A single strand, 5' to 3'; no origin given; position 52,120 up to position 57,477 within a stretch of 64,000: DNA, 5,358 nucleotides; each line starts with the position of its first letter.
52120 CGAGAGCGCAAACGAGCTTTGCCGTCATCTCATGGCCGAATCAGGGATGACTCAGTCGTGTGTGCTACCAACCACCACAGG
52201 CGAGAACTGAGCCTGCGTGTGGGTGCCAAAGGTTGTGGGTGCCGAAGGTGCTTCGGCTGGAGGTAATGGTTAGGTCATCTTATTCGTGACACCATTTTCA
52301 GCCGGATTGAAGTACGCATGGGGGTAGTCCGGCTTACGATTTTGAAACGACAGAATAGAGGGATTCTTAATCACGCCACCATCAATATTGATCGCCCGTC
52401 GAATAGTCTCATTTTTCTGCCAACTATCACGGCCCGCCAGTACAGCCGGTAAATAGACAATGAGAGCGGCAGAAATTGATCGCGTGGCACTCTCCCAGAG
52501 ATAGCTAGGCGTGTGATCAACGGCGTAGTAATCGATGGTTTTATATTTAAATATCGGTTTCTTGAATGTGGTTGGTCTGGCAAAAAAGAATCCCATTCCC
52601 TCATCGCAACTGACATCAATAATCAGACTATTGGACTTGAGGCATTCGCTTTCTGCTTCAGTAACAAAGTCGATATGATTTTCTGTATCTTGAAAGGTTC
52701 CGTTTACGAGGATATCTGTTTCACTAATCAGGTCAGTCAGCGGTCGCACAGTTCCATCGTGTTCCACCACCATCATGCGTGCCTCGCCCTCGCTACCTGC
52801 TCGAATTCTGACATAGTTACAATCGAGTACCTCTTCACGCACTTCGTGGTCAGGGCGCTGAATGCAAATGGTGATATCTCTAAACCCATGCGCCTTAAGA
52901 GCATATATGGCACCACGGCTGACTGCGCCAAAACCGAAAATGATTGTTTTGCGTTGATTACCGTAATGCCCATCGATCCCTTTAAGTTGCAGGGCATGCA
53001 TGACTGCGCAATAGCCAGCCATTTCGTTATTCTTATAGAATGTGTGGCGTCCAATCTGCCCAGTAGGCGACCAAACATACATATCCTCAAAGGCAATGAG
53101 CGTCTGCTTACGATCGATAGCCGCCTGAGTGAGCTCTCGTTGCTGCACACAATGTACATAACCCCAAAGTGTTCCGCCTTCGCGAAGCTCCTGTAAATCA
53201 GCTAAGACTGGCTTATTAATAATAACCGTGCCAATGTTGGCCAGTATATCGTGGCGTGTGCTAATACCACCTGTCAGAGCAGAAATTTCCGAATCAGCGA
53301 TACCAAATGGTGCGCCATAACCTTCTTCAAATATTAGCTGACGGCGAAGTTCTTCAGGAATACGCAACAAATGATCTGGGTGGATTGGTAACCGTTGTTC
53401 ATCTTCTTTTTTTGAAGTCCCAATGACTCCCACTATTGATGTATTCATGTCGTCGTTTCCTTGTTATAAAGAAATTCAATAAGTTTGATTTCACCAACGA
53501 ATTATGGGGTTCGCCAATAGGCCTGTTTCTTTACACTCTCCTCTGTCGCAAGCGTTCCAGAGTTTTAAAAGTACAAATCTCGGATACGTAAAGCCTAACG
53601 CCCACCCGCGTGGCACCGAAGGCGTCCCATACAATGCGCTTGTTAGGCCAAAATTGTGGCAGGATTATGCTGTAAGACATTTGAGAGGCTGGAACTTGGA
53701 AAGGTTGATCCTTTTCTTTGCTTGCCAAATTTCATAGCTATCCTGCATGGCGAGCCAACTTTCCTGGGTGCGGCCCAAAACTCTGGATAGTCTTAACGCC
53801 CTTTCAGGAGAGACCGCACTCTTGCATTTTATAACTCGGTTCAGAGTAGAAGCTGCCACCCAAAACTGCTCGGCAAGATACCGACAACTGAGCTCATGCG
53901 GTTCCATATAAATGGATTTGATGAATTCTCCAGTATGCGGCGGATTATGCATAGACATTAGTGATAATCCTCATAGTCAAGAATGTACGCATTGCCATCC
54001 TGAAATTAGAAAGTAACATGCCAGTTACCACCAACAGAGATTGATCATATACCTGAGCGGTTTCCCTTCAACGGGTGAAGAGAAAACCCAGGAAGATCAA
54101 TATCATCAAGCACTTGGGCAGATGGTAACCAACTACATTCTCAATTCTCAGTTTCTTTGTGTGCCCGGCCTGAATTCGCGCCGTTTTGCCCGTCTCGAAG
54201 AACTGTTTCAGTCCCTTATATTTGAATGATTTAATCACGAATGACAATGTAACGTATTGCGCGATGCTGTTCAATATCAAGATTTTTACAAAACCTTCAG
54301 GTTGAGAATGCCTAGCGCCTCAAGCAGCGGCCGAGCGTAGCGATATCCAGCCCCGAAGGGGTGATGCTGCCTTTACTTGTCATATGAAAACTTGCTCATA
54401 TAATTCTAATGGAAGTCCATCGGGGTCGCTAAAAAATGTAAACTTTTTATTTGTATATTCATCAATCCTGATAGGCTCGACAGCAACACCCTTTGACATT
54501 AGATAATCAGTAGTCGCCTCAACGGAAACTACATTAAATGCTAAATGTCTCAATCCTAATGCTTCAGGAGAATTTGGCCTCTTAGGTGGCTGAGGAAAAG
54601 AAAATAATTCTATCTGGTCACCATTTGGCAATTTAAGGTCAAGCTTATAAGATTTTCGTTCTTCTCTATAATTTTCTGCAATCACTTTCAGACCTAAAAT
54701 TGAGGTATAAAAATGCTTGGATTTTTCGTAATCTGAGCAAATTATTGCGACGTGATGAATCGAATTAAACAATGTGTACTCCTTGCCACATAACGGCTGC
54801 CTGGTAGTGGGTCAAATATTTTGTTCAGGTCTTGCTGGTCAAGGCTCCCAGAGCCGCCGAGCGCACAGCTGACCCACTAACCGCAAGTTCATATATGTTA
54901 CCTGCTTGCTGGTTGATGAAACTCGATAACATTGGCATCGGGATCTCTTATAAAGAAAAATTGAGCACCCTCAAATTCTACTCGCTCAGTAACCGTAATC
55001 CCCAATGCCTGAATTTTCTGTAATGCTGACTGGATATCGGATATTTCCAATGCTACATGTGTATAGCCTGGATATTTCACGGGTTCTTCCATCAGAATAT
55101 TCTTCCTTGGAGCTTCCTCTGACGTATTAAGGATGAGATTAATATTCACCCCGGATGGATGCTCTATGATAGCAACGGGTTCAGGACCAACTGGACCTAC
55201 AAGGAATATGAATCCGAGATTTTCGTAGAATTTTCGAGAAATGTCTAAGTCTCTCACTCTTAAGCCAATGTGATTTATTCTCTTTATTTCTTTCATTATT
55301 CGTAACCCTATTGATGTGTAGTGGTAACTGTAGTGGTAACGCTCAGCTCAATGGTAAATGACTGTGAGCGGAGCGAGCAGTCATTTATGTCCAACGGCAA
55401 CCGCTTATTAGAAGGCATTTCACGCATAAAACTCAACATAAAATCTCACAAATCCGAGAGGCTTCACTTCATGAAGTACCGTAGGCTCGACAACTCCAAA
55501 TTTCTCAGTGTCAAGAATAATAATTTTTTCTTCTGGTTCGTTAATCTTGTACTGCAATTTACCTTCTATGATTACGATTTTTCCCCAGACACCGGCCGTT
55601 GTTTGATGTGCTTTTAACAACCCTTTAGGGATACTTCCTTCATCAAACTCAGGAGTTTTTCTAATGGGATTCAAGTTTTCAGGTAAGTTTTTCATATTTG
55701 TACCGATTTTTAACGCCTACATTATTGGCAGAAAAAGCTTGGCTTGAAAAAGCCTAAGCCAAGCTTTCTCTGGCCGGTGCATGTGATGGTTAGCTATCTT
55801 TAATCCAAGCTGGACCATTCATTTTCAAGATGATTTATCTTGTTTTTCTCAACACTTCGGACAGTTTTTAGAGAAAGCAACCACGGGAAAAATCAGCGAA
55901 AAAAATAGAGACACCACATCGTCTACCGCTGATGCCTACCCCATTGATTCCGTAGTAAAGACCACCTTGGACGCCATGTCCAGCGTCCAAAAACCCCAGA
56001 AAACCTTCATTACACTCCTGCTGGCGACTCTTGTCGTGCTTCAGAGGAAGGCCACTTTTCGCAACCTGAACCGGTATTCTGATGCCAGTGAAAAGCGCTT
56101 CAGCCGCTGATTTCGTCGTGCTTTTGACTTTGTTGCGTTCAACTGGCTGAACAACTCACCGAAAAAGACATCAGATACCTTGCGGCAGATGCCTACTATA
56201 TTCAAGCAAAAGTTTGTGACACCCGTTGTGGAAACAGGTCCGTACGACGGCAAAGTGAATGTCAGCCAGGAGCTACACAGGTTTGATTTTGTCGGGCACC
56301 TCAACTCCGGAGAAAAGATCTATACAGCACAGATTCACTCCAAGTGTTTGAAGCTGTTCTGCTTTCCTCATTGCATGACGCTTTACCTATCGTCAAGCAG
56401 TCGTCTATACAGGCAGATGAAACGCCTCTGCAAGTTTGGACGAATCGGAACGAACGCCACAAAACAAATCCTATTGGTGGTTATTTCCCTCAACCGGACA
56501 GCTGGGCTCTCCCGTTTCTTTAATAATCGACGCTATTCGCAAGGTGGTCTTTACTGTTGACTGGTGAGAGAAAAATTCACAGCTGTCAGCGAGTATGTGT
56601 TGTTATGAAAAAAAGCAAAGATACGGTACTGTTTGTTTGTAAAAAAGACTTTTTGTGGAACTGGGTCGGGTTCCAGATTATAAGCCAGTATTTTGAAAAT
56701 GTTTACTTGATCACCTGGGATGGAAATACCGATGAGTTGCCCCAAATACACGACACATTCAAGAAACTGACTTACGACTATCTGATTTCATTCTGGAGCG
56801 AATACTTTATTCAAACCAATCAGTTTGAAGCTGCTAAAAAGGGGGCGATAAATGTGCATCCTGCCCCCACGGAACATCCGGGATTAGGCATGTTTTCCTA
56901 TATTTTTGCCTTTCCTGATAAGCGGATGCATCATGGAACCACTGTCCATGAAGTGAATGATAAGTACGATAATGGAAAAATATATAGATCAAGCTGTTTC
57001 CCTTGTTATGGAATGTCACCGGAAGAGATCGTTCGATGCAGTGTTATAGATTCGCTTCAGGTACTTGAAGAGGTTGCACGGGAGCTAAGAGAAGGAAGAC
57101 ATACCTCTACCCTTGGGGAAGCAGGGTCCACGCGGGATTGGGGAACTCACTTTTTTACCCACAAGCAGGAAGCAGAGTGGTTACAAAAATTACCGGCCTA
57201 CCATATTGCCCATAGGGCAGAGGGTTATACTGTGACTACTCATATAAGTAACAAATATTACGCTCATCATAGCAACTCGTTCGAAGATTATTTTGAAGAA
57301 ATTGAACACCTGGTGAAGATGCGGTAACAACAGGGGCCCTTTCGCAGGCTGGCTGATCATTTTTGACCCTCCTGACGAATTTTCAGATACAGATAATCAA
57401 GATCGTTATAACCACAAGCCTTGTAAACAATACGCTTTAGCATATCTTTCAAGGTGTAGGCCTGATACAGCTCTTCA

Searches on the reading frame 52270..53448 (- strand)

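Call 8: search_protein_families(library=pfam, proteins=[window:52270-53448:-], max_evalue=0.001)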
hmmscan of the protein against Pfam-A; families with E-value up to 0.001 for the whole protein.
window:52270-53448:- (392 aa): 2 families
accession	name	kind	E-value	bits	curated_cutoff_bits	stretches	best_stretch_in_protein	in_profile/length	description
PF01262.27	AlaDh_PNT_C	-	5.4e-11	42.8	23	1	167-362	30-213/214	Alanine dehydrogenase/PNT, C-terminal domain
PF05222.21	AlaDh_PNT_N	-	1.7e-08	35.2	30.4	1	13-123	6-117/136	Alanine dehydrogenase/PNT, N-terminal domain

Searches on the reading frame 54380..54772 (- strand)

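Call 8: search_protein_families(library=pfam, proteins=[window:54380-54772:-], max_evalue=0.001)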
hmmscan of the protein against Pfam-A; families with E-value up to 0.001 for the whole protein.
window:54380-54772:- (130 aa): 4 families
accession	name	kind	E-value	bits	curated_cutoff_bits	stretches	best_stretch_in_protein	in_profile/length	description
PF00903.31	Glyoxalase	-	9.6e-25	87.8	20.6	1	5-124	2-121/121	Glyoxalase/Bleomycin resistance protein/Dioxygenase superfamily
PF13669.12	Glyoxalase_4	-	6.7e-09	36.5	27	1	6-104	1-99/109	Glyoxalase/Bleomycin resistance protein/Dioxygenase superfamily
PF22677.2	Ble-like_N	-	0.00019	21.5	24.5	1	7-32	4-29/41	Bleomycin resistance protein-like N-terminal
PF13468.12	Glyoxalase_3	-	0.00032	21.2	25.1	1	5-117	1-121/176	Glyoxalase-like domain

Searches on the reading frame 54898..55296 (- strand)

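Call 8: search_protein_families(library=pfam, proteins=[window:54898-55296:-], max_evalue=0.001)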
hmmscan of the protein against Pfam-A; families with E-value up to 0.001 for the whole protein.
window:54898-55296:- (132 aa): 4 families
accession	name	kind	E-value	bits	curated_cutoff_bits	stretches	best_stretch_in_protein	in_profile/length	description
PF00903.31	Glyoxalase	-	2e-13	51.2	20.6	1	6-126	1-121/121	Glyoxalase/Bleomycin resistance protein/Dioxygenase superfamily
PF13669.12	Glyoxalase_4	-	1.1e-08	35.7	27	1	8-110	1-104/109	Glyoxalase/Bleomycin resistance protein/Dioxygenase superfamily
PF12681.13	Glyoxalase_2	-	0.00014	22.2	30.1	1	12-127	6-114/118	Glyoxalase-like domain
PF13468.12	Glyoxalase_3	-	0.00052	20.5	25.1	0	8-112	2-112/176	Glyoxalase-like domain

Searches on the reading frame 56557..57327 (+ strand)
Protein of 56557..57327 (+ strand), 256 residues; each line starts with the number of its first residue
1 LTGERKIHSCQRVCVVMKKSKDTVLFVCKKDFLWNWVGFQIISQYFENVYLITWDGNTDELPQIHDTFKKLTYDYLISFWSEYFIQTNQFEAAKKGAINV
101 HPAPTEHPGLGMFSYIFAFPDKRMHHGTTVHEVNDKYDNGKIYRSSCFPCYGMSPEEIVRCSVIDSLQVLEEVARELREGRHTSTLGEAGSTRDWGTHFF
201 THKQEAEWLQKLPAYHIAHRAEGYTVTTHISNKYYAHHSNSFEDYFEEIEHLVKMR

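Call 8: search_protein_families(library=pfam, proteins=[window:56557-57327:+], max_evalue=0.001)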
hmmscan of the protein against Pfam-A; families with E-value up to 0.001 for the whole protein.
window:56557-57327:+ (256 aa): 1 family
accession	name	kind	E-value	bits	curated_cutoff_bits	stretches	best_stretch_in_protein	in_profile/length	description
PF00551.24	Formyl_trans_N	-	1e-05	25.8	26.1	1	54-144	61-150/181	Formyl transferase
